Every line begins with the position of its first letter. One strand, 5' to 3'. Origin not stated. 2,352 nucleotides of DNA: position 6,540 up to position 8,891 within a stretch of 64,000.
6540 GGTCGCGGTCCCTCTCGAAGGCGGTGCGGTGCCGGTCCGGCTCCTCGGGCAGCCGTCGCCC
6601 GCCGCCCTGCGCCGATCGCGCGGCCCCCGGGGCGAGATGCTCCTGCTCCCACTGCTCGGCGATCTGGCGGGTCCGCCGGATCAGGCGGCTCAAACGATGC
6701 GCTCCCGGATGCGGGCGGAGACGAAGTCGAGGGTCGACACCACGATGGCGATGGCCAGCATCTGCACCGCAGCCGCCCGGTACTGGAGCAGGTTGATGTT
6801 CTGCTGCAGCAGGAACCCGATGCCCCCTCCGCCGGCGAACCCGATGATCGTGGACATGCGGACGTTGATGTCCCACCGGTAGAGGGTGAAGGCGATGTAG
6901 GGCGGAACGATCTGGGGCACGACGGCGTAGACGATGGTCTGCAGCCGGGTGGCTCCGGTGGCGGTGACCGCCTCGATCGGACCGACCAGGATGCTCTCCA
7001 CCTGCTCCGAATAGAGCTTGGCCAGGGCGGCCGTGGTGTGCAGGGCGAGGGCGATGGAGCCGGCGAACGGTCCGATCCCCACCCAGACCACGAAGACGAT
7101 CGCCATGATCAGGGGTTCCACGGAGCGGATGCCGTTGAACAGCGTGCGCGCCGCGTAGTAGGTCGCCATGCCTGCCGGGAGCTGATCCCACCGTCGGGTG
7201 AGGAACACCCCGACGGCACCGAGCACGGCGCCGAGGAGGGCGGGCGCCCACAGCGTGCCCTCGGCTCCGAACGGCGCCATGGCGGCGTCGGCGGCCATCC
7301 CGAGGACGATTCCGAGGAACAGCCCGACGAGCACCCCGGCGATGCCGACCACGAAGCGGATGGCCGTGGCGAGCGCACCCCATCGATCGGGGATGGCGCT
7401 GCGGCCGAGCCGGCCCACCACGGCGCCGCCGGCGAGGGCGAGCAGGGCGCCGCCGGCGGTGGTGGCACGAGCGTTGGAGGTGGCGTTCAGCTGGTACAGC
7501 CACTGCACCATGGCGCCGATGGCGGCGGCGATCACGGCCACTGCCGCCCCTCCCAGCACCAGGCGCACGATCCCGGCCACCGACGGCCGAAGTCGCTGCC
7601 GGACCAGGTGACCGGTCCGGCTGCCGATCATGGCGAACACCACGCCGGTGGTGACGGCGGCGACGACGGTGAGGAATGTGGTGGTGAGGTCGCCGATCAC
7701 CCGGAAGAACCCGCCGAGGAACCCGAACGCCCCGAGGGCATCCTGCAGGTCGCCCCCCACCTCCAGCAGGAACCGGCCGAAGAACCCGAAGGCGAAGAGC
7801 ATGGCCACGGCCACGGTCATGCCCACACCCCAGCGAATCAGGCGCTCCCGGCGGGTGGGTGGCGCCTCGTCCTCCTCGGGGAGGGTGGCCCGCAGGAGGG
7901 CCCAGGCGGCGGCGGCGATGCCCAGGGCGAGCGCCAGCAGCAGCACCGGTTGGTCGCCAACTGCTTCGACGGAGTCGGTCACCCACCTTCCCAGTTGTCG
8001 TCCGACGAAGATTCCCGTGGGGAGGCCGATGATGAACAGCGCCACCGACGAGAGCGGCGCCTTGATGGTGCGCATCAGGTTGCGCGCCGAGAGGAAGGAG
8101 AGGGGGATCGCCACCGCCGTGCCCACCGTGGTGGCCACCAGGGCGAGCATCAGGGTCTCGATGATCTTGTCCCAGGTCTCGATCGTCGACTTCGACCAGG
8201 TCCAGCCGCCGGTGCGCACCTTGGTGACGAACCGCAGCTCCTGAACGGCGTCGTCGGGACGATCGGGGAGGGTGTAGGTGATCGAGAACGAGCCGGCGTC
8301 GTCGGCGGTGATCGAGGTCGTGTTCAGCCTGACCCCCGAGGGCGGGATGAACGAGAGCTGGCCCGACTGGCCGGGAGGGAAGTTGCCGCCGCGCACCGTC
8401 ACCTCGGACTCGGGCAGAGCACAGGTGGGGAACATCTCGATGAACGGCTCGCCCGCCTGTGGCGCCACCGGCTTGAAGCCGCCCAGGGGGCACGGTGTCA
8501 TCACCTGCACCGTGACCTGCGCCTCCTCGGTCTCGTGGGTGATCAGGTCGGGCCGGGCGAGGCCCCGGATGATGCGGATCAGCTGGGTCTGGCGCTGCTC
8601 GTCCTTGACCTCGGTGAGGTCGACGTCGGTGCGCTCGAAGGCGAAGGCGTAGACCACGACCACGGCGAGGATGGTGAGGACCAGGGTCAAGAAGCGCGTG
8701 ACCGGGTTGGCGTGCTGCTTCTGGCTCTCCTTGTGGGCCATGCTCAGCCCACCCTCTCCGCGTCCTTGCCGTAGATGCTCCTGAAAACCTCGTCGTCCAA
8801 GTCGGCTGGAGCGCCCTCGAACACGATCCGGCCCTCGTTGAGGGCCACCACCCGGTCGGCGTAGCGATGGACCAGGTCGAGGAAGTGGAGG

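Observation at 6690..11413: Phosphonate-type ABC transporter with a two-domain substrate-binding protein and a 683-aa duplicated PhnE permease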

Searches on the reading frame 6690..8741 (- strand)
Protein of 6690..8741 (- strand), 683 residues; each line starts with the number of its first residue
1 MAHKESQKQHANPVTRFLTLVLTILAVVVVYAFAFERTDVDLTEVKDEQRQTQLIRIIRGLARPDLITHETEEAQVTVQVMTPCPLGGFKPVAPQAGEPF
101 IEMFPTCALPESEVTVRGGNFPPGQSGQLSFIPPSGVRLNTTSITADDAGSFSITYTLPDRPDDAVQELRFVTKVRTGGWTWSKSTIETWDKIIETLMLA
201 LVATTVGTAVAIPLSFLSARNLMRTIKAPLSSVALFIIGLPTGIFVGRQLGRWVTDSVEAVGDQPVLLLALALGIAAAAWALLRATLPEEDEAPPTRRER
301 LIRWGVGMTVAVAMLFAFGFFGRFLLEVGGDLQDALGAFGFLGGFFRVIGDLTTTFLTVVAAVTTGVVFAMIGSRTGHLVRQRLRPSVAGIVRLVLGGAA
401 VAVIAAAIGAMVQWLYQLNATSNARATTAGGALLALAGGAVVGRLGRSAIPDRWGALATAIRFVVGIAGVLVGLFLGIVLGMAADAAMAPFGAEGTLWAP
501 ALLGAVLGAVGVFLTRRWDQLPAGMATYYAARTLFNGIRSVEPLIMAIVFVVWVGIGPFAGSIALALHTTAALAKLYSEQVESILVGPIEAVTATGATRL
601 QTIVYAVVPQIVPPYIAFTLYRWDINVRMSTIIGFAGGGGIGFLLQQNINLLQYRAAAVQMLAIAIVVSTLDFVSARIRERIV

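Call 3: search_protein_families(library=pfam, proteins=[window:6690-8741:-], max_evalue=0.01)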
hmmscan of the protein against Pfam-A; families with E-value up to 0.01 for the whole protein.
window:6690-8741:- (683 aa): 1 family
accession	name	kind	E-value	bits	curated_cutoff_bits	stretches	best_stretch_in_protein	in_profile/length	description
PF00528.27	BPD_transp_1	-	2.1e-11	44.3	26.4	1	529-680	18-176/184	Binding-protein-dependent transport system inner membrane component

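Call 4: search_protein_families(library=ncbifam, proteins=[window:6690-8741:-], max_evalue=0.01)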
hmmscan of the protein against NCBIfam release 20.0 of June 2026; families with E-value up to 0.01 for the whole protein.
window:6690-8741:- (683 aa): 3 families
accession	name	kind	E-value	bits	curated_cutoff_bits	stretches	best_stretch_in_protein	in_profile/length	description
TIGR01097.1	PhnE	equivalog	4.2e-63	213.2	216.7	2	525-682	94-251/252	phosphonate ABC transporter, permease protein PhnE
NF008049.0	PRK10782.1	subfamily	0.00019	21.2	212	1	502-677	25-209/217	methionine ABC transporter permease MetI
TIGR03003.1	ectoine_ehuD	equivalog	0.0002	21.3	205.2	1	559-616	87-144/212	ectoine/hydroxyectoine ABC transporter permease subunit EhuD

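Call 7: search_solved_structures(query=window:6690-8741:-, max_evalue=1, show_alignments=2)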
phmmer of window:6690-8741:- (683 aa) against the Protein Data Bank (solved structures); distinct sequences matched with E-value up to 1: 2.
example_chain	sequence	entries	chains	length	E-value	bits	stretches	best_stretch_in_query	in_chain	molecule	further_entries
6cvl_A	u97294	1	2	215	0.0038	18.8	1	501-678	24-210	MetI transmembrane subunit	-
3dhw_A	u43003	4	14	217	0.0039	18.8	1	501-678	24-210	D-methionine transport system permease protein metI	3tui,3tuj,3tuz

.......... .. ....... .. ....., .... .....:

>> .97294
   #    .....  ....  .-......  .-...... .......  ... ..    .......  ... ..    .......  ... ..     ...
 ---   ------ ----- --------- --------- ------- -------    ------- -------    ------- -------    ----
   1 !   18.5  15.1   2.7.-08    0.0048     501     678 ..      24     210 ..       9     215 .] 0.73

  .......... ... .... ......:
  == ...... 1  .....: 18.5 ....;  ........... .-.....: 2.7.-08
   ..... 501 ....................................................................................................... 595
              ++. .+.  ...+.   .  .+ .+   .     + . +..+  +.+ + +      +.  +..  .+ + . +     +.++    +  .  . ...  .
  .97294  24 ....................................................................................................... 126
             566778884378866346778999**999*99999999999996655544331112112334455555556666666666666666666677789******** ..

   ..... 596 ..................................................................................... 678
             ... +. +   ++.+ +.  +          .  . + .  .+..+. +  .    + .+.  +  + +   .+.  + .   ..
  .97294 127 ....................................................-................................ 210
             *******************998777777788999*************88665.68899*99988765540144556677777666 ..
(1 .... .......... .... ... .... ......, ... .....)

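Call 11: find_homologous_proteins(query=window:6693-8741:-, max_evalue=0.00001)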
Query window:6693-8741:- (683 aa): 85 proteins with E <= 0.00001 among 8000 candidates.
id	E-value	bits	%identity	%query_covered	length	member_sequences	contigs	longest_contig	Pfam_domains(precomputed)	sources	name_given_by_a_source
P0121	0.0e+0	1465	100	100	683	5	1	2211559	PF00528.28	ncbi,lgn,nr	ncbi:MAG: ABC transporter permease subunit [Acidimicrobiia bacterium]|nr:MAG: ABC transporter permea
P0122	0.0e+0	1036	72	99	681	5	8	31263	PF00528.28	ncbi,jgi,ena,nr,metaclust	ncbi:MAG TPA: ABC transporter permease subunit [Acidimicrobiia bacterium]|nr:ABC transporter permeas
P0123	0.0e+0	1021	70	99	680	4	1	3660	PF00528.28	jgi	jgi:phosphonate ABC transporter permease subunit PhnE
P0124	0.0e+0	1014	71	100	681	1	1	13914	PF00528.28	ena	-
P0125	4.1e-293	992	69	100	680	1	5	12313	PF00528.28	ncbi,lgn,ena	ncbi:MAG: ABC transporter permease subunit [Actinomycetota bacterium]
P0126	3.3e-291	985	68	99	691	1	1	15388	PF00528.28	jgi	jgi:phosphonate ABC transporter permease subunit PhnE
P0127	2.9e-290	982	68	99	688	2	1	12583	PF00528.28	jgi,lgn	-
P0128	5.9e-287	971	68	99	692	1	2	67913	PF00528.28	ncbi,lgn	-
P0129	2.3e-286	970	66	99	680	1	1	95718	PF00528.28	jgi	jgi:phosphonate ABC transporter permease subunit PhnE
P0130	9.6e-283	958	67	99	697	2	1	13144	PF00528.28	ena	-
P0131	1.5e-281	954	68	97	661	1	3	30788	PF00528.28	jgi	jgi:phosphonate ABC transporter permease subunit PhnE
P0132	3.1e-280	949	64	100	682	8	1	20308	PF00528.28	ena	-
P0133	4.9e-280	949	65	99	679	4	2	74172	PF00528.28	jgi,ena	-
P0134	1.8e-279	947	64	100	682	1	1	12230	PF00528.28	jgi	-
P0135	1.5e-278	944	64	99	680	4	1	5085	PF00528.28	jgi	-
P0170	1.3e-152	528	37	58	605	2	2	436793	PF00528.28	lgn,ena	-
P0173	2.6e-149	517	75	24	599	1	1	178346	PF00528.28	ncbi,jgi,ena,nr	ncbi:MAG TPA: ABC transporter permease subunit [Anaerolineae bacterium]|nr:ABC transporter permease 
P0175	5.5e-149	516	36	61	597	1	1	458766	PF00528.28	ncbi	ncbi:MAG: ABC transporter permease subunit [Caldilineaceae bacterium]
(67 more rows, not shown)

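Call 20: find_related_loci(query=A2, collection=genome_contigs, flank=10000)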
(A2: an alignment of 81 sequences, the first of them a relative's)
Query A2 (683 aa) in genome_contigs; peptide patterns used: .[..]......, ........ (x = any residue, [..] = any of these).
600 stretches matched a pattern (row limit reached: there are more); 596 encode a relative of the query (tblastn E <= 1e-3); the best 80 are kept; 80 distinct loci.
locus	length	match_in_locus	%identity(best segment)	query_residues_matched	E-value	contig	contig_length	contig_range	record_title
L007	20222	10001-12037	72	6-683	0e+0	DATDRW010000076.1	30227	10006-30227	MAG TPA_asm: Acidimicrobiia bacterium isolate SMAG_U7987 k141_690548, whole genome shotgun sequence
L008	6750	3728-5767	69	1-683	0e+0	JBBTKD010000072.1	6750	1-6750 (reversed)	MAG: Actinomycetota bacterium isolate H52-bin068_1 H52_bin068_1_000000000072, whole genome shotgun sequence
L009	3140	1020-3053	63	6-683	0e+0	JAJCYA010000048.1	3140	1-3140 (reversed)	MAG: Acidimicrobiia bacterium isolate OFTM344 OFTM344_47, whole genome shotgun sequence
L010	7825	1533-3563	61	6-682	0e+0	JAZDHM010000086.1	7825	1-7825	MAG: Actinomycetota bacterium isolate MEGAHIT-group-0.332 k141_129703, whole genome shotgun sequence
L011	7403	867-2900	55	7-683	0e+0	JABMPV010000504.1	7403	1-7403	MAG: bacterium isolate bin.66 k141_7196611, whole genome shotgun sequence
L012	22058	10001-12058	52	1-683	0e+0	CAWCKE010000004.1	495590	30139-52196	MAG: uncultured Acidimicrobiia bacterium isolate MFD00709.bin.2.137 genome assembly, contig: contig_24499, whole genome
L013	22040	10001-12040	52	9-683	2e-177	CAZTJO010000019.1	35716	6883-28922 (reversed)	MAG TPA_asm: uncultured Acidimicrobiia bacterium isolate binchicken_co116_346 genome assembly, contig: NODE_985_length_3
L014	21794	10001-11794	42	14-683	7e-150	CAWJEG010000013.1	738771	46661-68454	MAG: uncultured Chloroflexia bacterium isolate MFD04716.bin.3.275 genome assembly, contig: contig_6295, whole genome sho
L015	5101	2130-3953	41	4-683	1e-147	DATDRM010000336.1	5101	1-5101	MAG TPA_asm: Anaerolineales bacterium isolate SMAG_U7977 k141_1787358, whole genome shotgun sequence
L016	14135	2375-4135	44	24-683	5e-143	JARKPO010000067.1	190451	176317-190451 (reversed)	MAG: Levilinea sp. isolate D180_maxbin.003 k141_60319, whole genome shotgun sequence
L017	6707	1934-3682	43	29-683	3e-143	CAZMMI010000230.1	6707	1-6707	MAG TPA_asm: uncultured Anaerolinea sp. isolate SRP294416_co1_257 genome assembly, contig: NODE_26896_length_6707_cov_21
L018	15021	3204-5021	41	5-683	5e-141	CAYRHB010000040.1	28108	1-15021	MAG TPA_asm: uncultured Leptolinea sp. isolate binchicken_co44_161 genome assembly, contig: NODE_2630_length_28108_cov_4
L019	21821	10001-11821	41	5-683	6e-140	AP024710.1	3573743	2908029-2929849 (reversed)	Leptolinea sp. HRD-7 DNA, complete genome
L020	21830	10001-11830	42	3-683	4e-139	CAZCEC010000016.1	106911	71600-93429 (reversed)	MAG TPA_asm: uncultured Anaerolineales bacterium isolate binchicken_co179_60 genome assembly, contig: NODE_830_length_10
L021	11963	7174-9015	43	6-676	1e-137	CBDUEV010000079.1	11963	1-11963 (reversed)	MAG TPA_asm: uncultured Acidimicrobiia bacterium isolate SRR22808131_binner123_Refined_46 genome assembly, contig: ERZ25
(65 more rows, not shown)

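Call 26: find_encoding_contigs(protein=P0173, flank=8000, max_places=1)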
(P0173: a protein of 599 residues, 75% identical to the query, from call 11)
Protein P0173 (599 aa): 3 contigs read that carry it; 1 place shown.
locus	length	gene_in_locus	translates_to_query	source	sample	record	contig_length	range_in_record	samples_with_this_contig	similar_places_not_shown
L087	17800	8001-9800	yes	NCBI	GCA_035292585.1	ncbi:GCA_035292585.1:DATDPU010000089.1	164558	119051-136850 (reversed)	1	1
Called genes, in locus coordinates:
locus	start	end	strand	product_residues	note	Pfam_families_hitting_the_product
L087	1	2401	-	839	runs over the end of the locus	PF02190:LON_substr_bdg, PF00004:AAA, PF07728:AAA_5 (weak), PF22667:Lon_lid, PF05362:Lon_C, PF13541:ChlI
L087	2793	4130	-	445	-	PF08245:Mur_ligase_M, PF02875:Mur_ligase_C, PF27239:FOL3_C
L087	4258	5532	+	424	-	PF13585:CHU_C (faint)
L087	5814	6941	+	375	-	PF12974:Phosphonate-bd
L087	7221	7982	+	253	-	PF00005:ABC_tran, PF13304:AAA_21 (faint)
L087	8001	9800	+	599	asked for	PF00528:BPD_transp_1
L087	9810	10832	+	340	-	PF00535:Glycos_transf_2, PF13641:Glyco_tranf_2_3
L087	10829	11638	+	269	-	PF00535:Glycos_transf_2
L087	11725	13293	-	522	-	PF00890:FAD_binding_2, PF01266:DAO, PF03486:HI0933_like (faint), PF07992:Pyr_redox_2 (faint), PF02910:Succ_DH_flav_C (weak)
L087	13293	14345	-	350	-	PF02445:NadA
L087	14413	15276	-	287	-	PF02749:QRPTase_N, PF01729:QRPTase_C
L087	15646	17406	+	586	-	PF01336:tRNA_anti-codon, PF00152:tRNA-synt_2, PF02938:GAD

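Call 27: find_encoding_contigs(protein=P0175, flank=8000, max_places=1)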
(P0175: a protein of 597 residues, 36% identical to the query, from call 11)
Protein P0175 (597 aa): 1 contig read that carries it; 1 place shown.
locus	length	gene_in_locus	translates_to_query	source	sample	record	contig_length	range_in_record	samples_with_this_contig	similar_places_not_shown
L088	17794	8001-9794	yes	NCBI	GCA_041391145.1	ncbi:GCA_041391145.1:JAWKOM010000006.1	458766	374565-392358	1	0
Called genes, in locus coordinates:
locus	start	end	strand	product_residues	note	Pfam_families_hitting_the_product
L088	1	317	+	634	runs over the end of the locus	PF00005:ABC_tran, PF13304:AAA_21 (faint)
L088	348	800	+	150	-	PF13471:Transglut_core3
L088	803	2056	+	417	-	PF14907:NTP_transf_5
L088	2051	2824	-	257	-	-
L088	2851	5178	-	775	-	PF20703:nSTAND1, PF13191:AAA_16 (weak), PF25201:nSTAND6 (weak), PF03781:FGE-sulfatase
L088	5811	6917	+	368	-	PF12974:Phosphonate-bd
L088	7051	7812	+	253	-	PF00005:ABC_tran, PF13304:AAA_21 (faint)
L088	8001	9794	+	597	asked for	PF00528:BPD_transp_1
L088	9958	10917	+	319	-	PF04909:Amidohydro_2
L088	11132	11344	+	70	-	-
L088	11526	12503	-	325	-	-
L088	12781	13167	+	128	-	PF01850:PIN (weak)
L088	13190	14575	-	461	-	PF01979:Amidohydro_1, PF07969:Amidohydro_3 (weak)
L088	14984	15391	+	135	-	PF02310:B12-binding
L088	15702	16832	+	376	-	PF01546:Peptidase_M20, PF07687:M20_dimer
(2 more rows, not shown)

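Call 28: find_encoding_contigs(protein=P0170, flank=8000, max_places=1)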
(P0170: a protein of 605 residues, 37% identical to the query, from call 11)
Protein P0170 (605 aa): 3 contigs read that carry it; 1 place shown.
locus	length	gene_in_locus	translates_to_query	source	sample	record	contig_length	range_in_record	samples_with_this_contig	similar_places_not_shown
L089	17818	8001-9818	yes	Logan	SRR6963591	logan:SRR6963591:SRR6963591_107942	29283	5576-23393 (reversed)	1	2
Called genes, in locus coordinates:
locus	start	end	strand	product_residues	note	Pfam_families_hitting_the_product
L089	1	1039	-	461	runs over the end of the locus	PF00206:Lyase_1, PF10397:ADSL_C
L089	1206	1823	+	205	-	PF02245:Pur_DNA_glyco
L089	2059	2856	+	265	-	PF00106:adh_short, PF13561:adh_short_C2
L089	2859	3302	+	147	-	PF04519:Bactofilin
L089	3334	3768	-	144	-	PF00075:RNase_H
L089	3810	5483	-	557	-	PF01547:SBP_bac_1, PF13416:SBP_bac_8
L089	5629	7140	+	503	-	PF01547:SBP_bac_1, PF13416:SBP_bac_8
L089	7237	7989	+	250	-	PF00005:ABC_tran, PF13304:AAA_21 (faint)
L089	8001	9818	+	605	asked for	PF00528:BPD_transp_1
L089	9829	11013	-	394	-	PF23473:LysM3_LYK4_5 (faint), PF01476:LysM, PF01551:Peptidase_M23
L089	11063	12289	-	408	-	PF01547:SBP_bac_1, PF13416:SBP_bac_8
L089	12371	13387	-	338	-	PF05343:Peptidase_M42, PF04389:Peptidase_M28 (weak), PF01546:Peptidase_M20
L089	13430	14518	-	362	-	PF05343:Peptidase_M42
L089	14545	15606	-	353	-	PF05343:Peptidase_M42, PF01546:Peptidase_M20 (faint)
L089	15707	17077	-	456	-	PF03816:LytR_cpsA_psr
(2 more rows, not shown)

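Call 30: predict_structure(alignment_id=A2)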
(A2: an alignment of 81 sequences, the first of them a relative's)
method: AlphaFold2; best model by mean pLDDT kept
length: 683 residues; sequences in the alignment: 81
mean_pLDDT: 81.2   pTM: 0.76
mean pLDDT of the five models: 81.2, 80.3, 78.9, 78.2, 77.7
residues with pLDDT >= 90: 339; 70-90: 157; 50-70: 156; < 50: 31
segments of 3 or more residues with pLDDT < 50: 1-3, 201-223
pLDDT, mean of each block of 10 residues (from residue 1): 58 90 88 78 78 81 83 92 93 92 95 96 92 90 91 95 93 86 81 61 36 31 64 94 96 95 96 97 93 91 93 96 96 95 92 91 92 91 93 96 96 88 92 92 91 87 91 96 95 93 96 87 69 64 61 56 60 59 52 56 57 52 58 59 68 77 70 63 53
secondary structure, 60 per line:
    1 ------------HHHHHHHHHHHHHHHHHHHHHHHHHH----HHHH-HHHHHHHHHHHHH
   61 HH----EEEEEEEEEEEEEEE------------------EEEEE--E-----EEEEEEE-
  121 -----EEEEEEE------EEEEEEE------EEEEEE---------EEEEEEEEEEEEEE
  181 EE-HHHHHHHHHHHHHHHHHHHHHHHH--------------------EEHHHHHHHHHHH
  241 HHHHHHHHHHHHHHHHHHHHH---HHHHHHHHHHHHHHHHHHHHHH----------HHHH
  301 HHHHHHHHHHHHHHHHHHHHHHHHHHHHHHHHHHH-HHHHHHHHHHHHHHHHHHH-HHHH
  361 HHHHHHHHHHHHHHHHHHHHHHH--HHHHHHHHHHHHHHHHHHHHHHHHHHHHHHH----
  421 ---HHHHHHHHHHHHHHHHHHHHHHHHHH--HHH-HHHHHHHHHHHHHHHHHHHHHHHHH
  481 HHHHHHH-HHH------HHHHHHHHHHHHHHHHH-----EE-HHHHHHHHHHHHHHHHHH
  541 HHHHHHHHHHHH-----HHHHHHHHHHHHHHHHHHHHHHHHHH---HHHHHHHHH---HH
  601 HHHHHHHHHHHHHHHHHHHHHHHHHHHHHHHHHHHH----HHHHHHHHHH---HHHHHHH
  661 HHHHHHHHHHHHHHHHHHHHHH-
elements in order: H13-38 H43-46 H48-62 E67-81 E100-104 E113-119 E126-132 E139-145 E152-157 E167-182 H184-207 H230-261 H265-286 H297-335 H337-355 H357-383 H386-416 H424-449 H456-487 H498-514 H523-552 H558-583 H587-595 H599-636 H641-650 H654-682
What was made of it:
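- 8178..8627 (-): Permease extracytoplasmic beta-sandwich domain (residues ~39-188) with conserved Cys84 and Cys107. Strands at 67-182 in ten-residue blocks with mean pLDDT 81-96 (call 30).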
